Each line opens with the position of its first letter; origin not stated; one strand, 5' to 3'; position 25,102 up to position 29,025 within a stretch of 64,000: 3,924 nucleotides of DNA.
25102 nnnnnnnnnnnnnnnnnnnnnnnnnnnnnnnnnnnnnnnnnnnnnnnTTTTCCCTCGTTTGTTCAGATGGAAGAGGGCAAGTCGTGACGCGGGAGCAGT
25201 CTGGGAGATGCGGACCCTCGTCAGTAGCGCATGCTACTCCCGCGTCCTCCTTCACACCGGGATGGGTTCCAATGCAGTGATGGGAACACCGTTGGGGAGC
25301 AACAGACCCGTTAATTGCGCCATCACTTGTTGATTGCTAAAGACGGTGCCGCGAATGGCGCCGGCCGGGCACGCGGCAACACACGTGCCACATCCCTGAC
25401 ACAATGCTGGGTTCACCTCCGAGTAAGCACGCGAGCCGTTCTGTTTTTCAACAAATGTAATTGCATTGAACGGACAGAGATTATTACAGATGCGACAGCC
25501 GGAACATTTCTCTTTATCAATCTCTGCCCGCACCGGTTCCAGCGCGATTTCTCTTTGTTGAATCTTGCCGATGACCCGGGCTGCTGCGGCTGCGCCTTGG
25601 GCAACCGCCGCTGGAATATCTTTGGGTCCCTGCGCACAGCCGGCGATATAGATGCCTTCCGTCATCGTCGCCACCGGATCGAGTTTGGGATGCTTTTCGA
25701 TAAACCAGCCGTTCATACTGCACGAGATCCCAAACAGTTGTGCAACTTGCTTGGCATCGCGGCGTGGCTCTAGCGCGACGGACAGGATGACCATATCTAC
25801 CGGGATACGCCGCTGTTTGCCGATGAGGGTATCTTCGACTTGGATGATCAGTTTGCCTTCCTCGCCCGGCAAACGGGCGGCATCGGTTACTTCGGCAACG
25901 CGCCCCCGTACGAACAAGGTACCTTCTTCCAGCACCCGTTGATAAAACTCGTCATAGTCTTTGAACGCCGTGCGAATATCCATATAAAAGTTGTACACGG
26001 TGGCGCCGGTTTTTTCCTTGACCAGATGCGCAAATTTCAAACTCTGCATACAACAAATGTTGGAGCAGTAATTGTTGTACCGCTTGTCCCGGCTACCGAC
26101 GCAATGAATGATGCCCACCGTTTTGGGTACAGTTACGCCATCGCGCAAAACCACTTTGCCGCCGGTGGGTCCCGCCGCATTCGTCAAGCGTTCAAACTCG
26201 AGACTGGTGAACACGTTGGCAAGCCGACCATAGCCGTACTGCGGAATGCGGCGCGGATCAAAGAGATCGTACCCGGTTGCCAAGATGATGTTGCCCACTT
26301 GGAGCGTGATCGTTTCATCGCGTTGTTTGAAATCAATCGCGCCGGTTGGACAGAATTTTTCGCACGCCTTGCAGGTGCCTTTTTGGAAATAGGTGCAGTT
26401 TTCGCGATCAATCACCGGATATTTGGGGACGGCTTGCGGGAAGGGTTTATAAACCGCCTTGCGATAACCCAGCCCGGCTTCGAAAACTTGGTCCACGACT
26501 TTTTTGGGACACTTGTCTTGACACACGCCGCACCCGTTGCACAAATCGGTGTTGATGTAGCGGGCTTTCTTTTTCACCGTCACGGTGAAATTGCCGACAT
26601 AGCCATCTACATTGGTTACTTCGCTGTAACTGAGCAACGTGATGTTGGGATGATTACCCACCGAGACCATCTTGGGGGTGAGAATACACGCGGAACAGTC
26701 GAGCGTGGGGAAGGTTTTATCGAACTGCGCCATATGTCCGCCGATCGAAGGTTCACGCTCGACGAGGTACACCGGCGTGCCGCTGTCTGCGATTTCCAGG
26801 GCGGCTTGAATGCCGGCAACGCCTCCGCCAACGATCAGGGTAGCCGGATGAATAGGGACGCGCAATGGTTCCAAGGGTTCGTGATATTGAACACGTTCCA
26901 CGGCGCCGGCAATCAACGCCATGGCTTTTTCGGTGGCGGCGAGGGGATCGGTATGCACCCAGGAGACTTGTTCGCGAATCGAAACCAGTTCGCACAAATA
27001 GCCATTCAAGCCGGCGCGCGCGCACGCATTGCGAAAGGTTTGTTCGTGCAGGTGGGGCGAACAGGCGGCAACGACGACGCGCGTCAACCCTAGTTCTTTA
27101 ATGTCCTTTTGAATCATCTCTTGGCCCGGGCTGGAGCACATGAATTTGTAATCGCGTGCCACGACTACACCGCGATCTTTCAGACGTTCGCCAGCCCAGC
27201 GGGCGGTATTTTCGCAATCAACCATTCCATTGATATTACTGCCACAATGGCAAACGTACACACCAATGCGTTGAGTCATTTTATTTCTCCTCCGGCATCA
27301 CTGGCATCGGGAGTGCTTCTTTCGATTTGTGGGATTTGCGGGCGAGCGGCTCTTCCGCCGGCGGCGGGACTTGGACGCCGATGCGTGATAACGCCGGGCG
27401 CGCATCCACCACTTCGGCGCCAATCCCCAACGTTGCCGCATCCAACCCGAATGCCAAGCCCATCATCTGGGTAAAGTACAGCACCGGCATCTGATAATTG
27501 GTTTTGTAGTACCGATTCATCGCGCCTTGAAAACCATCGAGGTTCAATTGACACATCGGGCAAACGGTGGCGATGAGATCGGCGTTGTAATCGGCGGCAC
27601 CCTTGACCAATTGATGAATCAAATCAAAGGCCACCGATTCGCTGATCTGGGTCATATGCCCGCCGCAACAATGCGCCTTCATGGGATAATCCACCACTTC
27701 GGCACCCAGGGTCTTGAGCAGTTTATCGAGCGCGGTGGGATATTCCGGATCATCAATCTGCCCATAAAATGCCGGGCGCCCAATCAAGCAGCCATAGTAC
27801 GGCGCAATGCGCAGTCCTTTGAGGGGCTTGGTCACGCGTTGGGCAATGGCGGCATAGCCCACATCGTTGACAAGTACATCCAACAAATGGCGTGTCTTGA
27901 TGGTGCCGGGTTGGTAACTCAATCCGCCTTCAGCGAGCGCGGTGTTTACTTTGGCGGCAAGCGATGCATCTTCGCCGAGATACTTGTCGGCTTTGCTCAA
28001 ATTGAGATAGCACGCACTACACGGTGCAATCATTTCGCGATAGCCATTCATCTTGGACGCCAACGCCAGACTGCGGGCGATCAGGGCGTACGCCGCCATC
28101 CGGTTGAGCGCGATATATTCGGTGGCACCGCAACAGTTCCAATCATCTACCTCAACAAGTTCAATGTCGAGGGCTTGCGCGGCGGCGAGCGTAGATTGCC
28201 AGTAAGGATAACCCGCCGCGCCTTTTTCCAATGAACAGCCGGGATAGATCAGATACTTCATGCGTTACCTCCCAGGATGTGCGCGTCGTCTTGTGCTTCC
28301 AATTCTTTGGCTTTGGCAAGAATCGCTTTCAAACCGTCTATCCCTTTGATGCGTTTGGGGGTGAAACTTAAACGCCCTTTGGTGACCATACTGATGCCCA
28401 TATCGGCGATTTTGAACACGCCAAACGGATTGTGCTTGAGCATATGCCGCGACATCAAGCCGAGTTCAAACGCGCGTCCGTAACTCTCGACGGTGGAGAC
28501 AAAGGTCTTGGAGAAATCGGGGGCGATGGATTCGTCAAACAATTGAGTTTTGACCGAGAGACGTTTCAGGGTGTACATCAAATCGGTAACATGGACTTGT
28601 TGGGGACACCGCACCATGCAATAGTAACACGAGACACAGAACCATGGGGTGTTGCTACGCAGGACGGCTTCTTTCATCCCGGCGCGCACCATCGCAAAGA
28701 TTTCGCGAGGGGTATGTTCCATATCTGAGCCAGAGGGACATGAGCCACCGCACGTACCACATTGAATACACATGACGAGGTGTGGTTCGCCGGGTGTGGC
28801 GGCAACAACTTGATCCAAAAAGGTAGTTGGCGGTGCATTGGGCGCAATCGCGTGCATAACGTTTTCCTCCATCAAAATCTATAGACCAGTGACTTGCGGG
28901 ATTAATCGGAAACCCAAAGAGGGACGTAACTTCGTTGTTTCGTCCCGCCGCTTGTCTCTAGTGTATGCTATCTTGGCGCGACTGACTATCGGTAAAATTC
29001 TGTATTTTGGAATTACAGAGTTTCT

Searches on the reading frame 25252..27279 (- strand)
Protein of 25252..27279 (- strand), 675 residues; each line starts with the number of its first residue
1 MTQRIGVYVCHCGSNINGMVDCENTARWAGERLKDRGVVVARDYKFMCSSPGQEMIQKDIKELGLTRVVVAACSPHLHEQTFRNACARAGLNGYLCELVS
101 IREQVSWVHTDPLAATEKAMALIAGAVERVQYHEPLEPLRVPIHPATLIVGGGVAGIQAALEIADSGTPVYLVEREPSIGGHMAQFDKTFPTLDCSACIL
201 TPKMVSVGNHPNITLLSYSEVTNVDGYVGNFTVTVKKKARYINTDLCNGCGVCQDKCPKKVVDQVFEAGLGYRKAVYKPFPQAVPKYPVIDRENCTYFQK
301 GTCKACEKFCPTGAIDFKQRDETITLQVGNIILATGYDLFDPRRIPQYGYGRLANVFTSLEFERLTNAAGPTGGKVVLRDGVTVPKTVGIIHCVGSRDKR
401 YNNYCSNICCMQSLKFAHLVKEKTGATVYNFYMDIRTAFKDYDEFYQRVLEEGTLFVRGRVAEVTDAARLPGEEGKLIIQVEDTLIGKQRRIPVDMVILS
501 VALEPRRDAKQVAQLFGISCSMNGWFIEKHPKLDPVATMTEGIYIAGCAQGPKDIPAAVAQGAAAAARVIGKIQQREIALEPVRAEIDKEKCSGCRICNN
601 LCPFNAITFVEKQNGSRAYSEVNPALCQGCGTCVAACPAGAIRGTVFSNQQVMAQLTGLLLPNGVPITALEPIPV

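Call 14: search_protein_families(library=pfam, proteins=[window:25252-27279:-])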
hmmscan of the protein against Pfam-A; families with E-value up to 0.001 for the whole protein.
window:25252-27279:- (675 aa): 19 families
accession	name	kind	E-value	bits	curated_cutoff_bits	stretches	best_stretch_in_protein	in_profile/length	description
PF00037.32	Fer4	-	4.1e-22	77.5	21.1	3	621-643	2-24/24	4Fe-4S binding domain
PF12838.12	Fer4_7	-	6.1e-16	59.1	27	2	591-641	1-52/52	4Fe-4S dicluster domain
PF12837.12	Fer4_6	-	2.1e-15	56.2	25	2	621-642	3-24/24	4Fe-4S binding domain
PF13237.11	Fer4_10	-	3e-15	56.3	25.5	3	586-638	3-53/53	4Fe-4S dicluster domain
PF13484.11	Fer4_16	-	3.4e-13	50.6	30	0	627-650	2-27/66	4Fe-4S double cluster binding domain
PF12797.12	Fer4_2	-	1e-11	44.4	24.5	0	240-258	3-21/22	4Fe-4S binding domain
PF07992.20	Pyr_redox_2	-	9e-11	42.2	26.1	1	147-348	3-119/291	Pyridine nucleotide-disulphide oxidoreductase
PF25160.1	LdpA_Fe-S-bd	-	1.4e-10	41.2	27.6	1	596-643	7-44/49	LdpA Fe-S cluster-binding domain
PF13187.11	Fer4_9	-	2.5e-09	37.4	27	1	591-642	1-52/52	4Fe-4S dicluster domain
PF14697.11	Fer4_21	-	2.9e-08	34.1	35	1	585-642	1-57/59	4Fe-4S dicluster domain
PF12831.13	FAD_oxidored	-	1.6e-07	31.4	27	1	148-184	3-39/416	FAD dependent oxidoreductase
PF00890.30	FAD_binding_2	-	6.2e-06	26.1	20.4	1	148-184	3-39/414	FAD binding domain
PF13450.12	NAD_binding_8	-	6.4e-06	26.8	21.9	1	149-201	1-53/68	NAD(P)-binding Rossmann-like domain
PF01134.28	GIDA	-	3.1e-05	23.6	22.1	1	148-196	3-41/391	Glucose inhibited division protein A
PF13534.11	Fer4_17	-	7.5e-05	23.6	22.2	0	591-640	1-59/61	4Fe-4S dicluster domain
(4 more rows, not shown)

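Call 85: search_protein_families(library=ncbifam, proteins=[window:25252-27279:-], max_evalue=1e-10)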
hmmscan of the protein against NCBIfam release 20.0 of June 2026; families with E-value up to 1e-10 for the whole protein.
window:25252-27279:- (675 aa): 15 families
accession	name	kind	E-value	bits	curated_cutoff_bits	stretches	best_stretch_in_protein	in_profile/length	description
NF040770.1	hetero_SS_HdrA2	exception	8.8e-246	817.7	1100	1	4-657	1-638/777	CoB-CoM heterodisulfide reductase HdrA2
NF041778.1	hetero_SS_HdrA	equivalog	2.5e-182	607.6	1400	1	3-661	6-652/771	ferredoxin:CoB-CoM heterodisulfide reductase subunit HdrA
NF041891.1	hdrA_Methbact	equivalog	4.5e-168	560.8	1300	1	4-660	2-636/762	ferredoxin:CoB-CoM heterodisulfide reductase subunit HdrA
TIGR02179.1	PorD_KorD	subfamily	1.2e-17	63.7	60.05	0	584-643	19-73/78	2-oxoacid:acceptor oxidoreductase, delta subunit, pyruvate/2-ketoisovalerate family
NF040684.1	PorD_Arch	equivalog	2e-13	50.2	120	0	583-643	25-80/85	pyruvate synthase subunit PorD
TIGR04105.1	FeFe_hydrog_B1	subfamily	6.2e-13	48.2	450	0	577-644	129-207/462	monomeric [FeFe] hydrogenase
TIGR01971.1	NuoI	subfamily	1.1e-12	47.5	113.05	0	586-645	39-101/121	NADH-quinone oxidoreductase, chain I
TIGR02700.1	flavo_MJ0208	hypoth_equivalog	1.2e-12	47.6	251.35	0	583-645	141-197/234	dihydromethanopterin reductase (acceptor)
NF038196.1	ferrodoxin_EFR1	subfamily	2.8e-12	47.2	75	0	587-643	182-230/242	EFR1 family ferrodoxin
NF042909.1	FMH_DH_FwdF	exception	4.2e-12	45.8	375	0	586-643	253-312/336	tungsten-dependent formylmethanofuran dehydrogenase subunit FwdF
NF009410.0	PRK12771.1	subfamily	8.2e-12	44.5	516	0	591-643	513-561/566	NAD(P)-binding protein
NF006221.0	PRK08348.1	subfamily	2.8e-11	43.3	124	0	587-643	41-93/136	NADH-plastoquinone oxidoreductase subunit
NF040864.1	HgcB_ferredoxin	equivalog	5.7e-11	42.1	99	0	586-643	10-62/93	mercury methylation ferredoxin HgcB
NF045763.1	PhenlGlyoxDHPadF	equivalog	5.8e-11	42.4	150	0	583-643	24-78/78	NADH-dependent phenylglyoxylate dehydrogenase subunit delta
NF007203.0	PRK09624.1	equivalog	6e-11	42.5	171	0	582-643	43-99/105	pyuvate ferredoxin oxidoreductase subunit delta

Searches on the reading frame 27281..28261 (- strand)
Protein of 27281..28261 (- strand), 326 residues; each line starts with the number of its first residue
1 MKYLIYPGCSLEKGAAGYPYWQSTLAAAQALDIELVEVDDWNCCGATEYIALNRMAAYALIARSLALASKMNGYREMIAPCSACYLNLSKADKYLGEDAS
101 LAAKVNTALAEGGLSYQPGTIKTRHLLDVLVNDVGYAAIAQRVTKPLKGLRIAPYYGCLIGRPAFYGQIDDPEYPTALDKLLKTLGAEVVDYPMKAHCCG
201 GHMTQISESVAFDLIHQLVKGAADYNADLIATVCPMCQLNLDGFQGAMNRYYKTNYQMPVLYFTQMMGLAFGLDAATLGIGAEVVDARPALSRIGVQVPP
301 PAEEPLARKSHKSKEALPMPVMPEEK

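Call 14: search_protein_families(library=pfam, proteins=[window:27281-28261:-])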
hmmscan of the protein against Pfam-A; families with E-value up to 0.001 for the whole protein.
window:27281-28261:- (326 aa): 1 family
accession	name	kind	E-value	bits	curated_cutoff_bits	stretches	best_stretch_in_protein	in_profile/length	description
PF02754.22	CCG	-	1.5e-23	83.1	20.6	2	154-242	3-85/85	Cysteine-rich domain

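Call 85: search_protein_families(library=ncbifam, proteins=[window:27281-28261:-], max_evalue=1e-10)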
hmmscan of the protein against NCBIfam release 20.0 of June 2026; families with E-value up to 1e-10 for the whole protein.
window:27281-28261:- (326 aa): 3 families
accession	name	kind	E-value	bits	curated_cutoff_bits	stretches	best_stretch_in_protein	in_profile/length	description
TIGR03288.1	CoB_CoM_SS_B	equivalog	2.8e-53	181.1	345.15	1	8-293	7-289/290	CoB--CoM heterodisulfide reductase subunit B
NF042965.1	MFR_anch_SdhE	equivalog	1e-52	179.5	500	1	3-287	3-278/282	8-methylmenaquinol:fumarate reductase membrane anchor subunit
NF041780.1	hetero_SS_HdrB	equivalog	3.4e-26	92.2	450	1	29-289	30-300/304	ferredoxin:CoB-CoM heterodisulfide reductase subunit HdrB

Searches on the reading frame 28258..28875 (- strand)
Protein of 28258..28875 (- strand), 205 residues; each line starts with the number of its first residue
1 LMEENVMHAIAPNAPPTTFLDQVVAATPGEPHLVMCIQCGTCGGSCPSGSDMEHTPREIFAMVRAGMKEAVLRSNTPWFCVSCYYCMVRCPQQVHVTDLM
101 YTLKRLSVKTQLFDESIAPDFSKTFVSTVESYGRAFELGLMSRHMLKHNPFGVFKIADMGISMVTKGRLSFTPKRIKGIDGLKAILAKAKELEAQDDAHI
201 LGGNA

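Call 14: search_protein_families(library=pfam, proteins=[window:28258-28875:-])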
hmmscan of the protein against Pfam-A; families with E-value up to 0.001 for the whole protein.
window:28258-28875:- (205 aa): 7 families
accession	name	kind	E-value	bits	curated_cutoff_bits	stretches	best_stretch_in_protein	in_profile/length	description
PF13187.11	Fer4_9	-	1.7e-08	34.8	27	1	35-93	1-50/52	4Fe-4S dicluster domain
PF13183.11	Fer4_8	-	2.8e-07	31.4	27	1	35-94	4-68/68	4Fe-4S dicluster domain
PF13534.11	Fer4_17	-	3.8e-07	31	22.2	1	36-94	2-60/61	4Fe-4S dicluster domain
PF13237.11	Fer4_10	-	3e-05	24.3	25.5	1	35-91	8-53/53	4Fe-4S dicluster domain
PF12838.12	Fer4_7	-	0.00041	21.2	27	0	36-93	2-51/52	4Fe-4S dicluster domain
PF08174.17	Anillin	-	0.00049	21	24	1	84-137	33-89/140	Cell division protein anillin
PF13484.11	Fer4_16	-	0.00054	21.1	30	0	80-98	2-20/66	4Fe-4S double cluster binding domain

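Call 85: search_protein_families(library=ncbifam, proteins=[window:28258-28875:-], max_evalue=1e-10)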
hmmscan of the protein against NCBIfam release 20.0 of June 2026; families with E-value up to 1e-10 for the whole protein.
window:28258-28875:- (205 aa): 4 families
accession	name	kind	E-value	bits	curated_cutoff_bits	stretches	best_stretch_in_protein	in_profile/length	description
TIGR03290.1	CoB_CoM_SS_C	equivalog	1.1e-23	83.8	160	1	34-115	2-83/144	CoB--CoM heterodisulfide reductase subunit C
NF041779.1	hetero_SS_HdrC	equivalog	6.8e-15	55.1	350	1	33-112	30-108/198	ferredoxin:CoB-CoM heterodisulfide reductase subunit HdrC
NF041890.1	hdrC_Methbact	equivalog_domain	3.7e-14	52.8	270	1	30-119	25-113/192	ferredoxin:CoB-CoM heterodisulfide reductase subunit HdrC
NF038018.1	qmoC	equivalog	3.6e-13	49.7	300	1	29-111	13-95/360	quinone-interacting membrane-bound oxidoreductase complex subunit QmoC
